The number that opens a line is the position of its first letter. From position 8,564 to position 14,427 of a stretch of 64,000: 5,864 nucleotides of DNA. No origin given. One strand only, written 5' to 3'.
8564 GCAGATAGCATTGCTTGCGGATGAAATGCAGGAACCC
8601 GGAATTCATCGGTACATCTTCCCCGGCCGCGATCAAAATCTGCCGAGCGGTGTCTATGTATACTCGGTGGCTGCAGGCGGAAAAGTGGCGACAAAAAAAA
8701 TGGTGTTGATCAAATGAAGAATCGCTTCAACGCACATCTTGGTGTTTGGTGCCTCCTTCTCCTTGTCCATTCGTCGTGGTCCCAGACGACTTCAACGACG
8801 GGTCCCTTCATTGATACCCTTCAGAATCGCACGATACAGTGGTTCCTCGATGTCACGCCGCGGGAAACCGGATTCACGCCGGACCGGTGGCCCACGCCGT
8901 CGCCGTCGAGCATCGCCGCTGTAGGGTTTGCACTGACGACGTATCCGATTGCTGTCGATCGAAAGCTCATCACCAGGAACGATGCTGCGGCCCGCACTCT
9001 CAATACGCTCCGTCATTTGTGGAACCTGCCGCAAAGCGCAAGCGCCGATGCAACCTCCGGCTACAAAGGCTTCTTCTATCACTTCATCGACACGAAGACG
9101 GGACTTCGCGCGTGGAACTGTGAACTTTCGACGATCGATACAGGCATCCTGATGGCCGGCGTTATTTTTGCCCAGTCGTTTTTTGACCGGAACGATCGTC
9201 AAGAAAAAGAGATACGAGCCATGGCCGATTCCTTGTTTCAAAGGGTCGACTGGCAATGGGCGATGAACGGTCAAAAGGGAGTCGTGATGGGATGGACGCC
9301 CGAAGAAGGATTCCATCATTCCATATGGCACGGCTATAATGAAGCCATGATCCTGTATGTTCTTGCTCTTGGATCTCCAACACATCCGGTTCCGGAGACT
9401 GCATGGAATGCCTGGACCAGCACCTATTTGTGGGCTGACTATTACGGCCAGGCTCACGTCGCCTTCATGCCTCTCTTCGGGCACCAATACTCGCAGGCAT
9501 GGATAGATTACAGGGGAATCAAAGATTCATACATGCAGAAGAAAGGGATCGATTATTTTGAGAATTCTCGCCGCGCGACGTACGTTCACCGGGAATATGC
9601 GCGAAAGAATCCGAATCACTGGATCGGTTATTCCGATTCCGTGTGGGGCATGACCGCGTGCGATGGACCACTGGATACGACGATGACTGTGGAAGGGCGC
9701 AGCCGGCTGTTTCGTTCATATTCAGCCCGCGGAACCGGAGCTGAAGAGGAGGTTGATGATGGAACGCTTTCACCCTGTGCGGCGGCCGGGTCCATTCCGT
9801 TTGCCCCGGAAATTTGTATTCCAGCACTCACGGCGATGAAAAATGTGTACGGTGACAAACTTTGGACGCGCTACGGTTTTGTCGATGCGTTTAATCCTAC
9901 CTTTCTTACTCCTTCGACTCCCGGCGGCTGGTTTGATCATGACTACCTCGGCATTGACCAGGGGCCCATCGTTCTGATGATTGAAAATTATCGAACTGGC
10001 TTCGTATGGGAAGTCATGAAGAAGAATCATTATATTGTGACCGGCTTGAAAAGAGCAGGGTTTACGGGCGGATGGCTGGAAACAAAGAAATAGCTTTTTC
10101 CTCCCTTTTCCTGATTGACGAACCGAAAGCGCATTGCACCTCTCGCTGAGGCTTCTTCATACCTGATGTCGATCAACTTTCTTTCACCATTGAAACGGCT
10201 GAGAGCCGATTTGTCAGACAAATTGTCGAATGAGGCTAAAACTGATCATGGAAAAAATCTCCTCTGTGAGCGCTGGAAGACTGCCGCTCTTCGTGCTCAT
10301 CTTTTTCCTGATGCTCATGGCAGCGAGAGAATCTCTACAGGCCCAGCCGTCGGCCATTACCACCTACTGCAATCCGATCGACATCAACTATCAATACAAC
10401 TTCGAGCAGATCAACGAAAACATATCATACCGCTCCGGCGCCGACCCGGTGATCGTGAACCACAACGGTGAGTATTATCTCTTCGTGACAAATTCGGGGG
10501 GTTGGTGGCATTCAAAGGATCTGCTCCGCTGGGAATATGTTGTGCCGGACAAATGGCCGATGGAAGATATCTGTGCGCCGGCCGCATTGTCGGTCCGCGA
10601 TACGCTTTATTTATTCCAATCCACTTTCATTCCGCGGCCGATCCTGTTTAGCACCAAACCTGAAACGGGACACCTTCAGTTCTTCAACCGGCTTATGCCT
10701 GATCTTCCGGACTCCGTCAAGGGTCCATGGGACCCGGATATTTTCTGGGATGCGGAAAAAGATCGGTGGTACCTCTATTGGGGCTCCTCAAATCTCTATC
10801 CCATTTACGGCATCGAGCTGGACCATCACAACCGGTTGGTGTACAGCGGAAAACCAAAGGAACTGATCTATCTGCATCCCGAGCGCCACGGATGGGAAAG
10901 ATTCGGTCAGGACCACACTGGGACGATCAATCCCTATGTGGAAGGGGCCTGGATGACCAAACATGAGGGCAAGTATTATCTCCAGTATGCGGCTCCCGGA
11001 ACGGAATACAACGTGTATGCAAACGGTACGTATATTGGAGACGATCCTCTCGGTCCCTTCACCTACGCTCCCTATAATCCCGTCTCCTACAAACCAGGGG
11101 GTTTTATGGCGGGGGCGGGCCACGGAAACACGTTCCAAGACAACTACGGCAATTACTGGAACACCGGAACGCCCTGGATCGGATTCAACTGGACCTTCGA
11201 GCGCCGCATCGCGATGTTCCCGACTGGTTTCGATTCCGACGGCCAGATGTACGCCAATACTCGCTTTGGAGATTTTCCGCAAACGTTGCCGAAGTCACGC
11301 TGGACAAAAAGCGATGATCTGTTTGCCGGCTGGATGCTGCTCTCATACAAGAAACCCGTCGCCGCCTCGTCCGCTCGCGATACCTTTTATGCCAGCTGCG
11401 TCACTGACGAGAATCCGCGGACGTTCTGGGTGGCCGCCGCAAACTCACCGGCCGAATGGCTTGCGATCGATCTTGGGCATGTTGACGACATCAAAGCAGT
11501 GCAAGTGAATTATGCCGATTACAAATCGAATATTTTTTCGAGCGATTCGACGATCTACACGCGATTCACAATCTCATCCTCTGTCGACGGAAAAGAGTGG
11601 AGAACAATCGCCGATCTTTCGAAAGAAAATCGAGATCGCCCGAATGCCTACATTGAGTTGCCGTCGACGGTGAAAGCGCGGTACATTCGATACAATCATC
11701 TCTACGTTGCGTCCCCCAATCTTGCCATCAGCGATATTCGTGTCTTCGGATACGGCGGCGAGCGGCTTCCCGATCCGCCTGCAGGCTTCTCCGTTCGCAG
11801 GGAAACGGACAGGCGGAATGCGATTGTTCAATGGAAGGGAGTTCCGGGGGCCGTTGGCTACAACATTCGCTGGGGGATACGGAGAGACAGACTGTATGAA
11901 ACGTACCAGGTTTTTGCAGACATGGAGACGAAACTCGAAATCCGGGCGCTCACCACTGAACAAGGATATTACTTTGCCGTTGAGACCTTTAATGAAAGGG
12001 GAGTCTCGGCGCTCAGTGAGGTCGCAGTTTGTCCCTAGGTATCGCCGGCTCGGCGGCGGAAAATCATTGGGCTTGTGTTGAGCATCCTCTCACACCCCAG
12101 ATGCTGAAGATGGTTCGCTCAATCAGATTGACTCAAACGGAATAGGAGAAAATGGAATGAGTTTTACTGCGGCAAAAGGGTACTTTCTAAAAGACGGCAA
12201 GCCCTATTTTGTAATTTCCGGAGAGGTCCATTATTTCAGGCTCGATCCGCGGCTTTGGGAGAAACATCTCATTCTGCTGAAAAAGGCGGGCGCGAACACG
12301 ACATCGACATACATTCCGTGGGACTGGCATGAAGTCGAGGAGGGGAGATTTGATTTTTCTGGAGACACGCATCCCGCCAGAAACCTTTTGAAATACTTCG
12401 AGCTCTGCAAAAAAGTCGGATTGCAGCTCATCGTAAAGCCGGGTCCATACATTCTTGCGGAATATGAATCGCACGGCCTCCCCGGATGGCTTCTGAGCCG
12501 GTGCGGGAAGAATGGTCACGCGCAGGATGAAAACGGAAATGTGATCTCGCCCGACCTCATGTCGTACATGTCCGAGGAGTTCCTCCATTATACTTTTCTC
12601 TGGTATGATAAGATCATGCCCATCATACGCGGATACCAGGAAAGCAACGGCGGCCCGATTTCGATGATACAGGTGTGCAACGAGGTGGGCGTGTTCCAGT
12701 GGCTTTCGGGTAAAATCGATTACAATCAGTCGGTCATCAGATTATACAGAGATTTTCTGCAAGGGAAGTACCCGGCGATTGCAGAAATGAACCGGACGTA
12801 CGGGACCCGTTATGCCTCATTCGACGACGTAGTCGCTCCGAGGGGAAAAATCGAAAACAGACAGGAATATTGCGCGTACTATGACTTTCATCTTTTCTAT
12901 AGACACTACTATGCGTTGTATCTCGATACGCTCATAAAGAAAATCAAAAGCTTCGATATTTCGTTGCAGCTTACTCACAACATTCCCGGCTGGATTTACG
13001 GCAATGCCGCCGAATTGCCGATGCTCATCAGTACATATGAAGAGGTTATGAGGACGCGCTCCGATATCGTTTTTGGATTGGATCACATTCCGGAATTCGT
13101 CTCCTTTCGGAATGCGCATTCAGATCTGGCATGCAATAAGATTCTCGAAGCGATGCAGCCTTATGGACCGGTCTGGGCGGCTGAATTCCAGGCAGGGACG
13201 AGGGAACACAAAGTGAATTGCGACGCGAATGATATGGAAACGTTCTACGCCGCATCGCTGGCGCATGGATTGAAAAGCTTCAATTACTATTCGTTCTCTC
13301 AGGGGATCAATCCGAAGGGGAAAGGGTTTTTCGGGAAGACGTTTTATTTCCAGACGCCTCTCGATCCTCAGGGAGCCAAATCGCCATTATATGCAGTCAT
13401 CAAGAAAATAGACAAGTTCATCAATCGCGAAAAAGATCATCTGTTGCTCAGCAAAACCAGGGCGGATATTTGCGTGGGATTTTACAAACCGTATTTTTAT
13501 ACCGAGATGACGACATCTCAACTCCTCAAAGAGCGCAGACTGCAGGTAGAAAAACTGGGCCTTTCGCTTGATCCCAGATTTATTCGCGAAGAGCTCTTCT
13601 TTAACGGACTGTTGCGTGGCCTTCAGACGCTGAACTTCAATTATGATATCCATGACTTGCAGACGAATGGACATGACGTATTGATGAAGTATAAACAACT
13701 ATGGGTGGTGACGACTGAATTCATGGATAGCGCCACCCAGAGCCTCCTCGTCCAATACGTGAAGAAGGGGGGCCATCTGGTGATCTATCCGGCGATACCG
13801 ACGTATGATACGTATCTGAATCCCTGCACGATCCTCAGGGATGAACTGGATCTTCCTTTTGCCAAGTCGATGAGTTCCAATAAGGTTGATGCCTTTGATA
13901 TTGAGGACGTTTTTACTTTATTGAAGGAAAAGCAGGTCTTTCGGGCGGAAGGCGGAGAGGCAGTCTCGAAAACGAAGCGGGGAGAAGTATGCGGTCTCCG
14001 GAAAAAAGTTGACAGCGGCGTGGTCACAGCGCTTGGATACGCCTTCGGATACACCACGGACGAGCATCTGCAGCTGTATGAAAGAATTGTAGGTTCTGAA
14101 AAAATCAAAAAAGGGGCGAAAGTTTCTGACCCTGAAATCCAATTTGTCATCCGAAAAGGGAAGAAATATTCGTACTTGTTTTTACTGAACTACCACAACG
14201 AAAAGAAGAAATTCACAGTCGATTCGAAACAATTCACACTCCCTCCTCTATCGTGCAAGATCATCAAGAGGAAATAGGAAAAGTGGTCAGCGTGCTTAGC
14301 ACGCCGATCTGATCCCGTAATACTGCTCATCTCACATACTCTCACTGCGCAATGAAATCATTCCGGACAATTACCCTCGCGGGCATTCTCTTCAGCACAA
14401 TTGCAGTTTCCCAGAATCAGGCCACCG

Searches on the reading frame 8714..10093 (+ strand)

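Call 91: search_protein_families(library=pfam, proteins=[window:8714-10093:+], max_evalue=0.00001)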
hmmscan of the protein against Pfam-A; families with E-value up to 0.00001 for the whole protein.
window:8714-10093:+ (459 aa): 1 family
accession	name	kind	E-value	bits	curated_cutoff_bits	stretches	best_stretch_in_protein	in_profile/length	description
PF10091.15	Glycoamylase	-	2.1e-84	282.9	27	1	205-438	4-220/221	Putative glucoamylase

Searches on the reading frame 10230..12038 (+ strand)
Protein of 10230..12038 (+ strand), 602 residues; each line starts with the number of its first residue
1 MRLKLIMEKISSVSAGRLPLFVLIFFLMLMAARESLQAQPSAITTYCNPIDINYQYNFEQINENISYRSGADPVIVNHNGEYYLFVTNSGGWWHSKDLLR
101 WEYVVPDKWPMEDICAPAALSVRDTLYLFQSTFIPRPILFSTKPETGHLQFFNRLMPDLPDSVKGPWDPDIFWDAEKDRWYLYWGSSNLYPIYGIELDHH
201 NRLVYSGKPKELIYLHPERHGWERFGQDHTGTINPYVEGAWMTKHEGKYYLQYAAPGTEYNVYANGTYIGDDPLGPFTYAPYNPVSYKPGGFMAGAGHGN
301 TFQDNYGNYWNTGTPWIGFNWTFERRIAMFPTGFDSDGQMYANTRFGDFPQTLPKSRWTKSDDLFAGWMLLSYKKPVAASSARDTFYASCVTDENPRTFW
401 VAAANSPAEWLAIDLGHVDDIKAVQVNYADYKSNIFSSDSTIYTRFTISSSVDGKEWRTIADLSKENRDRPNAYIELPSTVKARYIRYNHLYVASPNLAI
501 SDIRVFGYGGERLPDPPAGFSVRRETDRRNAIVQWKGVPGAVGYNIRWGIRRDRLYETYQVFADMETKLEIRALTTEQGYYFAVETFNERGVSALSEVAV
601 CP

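Call 91: search_protein_families(library=pfam, proteins=[window:10230-12038:+], max_evalue=0.00001)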
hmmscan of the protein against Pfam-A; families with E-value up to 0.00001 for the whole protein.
window:10230-12038:+ (602 aa): 3 families
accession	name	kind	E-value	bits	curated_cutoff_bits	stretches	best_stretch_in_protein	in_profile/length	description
PF04616.20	Glyco_hydro_43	-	4.7e-18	66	32.2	1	69-310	9-256/288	Glycosyl hydrolases family 43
PF00754.31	F5_F8_type_C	-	2e-13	51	28.2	1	377-489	2-111/127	F5/8 type C domain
PF22633.2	F5_F8_type_C_2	-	2.3e-10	41.4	27.8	1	391-487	2-90/91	NedA-like, galactose-binding domain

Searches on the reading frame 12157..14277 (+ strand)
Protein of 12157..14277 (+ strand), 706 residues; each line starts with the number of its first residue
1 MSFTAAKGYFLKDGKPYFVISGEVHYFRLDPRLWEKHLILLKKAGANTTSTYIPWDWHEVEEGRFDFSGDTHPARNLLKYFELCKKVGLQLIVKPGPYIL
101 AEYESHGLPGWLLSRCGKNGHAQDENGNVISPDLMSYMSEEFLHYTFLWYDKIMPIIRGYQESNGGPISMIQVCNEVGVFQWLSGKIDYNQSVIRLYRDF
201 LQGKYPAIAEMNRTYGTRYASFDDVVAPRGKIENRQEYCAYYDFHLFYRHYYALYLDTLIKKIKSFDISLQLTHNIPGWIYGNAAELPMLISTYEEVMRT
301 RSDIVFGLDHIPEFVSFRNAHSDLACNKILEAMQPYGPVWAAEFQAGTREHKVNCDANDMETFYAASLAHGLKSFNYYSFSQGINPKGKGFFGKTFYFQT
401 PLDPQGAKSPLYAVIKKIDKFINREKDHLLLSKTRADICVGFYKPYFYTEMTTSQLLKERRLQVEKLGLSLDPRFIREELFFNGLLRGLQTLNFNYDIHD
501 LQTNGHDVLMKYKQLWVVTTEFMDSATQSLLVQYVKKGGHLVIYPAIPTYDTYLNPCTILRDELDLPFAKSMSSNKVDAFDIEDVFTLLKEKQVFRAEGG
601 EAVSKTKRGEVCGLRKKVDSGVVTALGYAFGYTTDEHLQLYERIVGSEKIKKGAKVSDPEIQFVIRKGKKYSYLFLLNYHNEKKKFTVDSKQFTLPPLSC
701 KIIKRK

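Call 91: search_protein_families(library=pfam, proteins=[window:12157-14277:+], max_evalue=0.00001)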
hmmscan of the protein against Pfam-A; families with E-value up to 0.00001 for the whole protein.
window:12157-14277:+ (706 aa): 3 families
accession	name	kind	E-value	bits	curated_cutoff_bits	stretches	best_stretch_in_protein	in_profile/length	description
PF01301.25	Glyco_hydro_35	-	1.4e-41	143.6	27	1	10-200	2-170/319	Glycosyl hydrolases family 35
PF22369.2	GLMA_2nd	-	2.9e-38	131.1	27.7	1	474-598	11-134/138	GLMA-like, second domain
PF02449.21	Glyco_hydro_42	-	3.7e-18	66.5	21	1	30-383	8-340/376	Beta-galactosidase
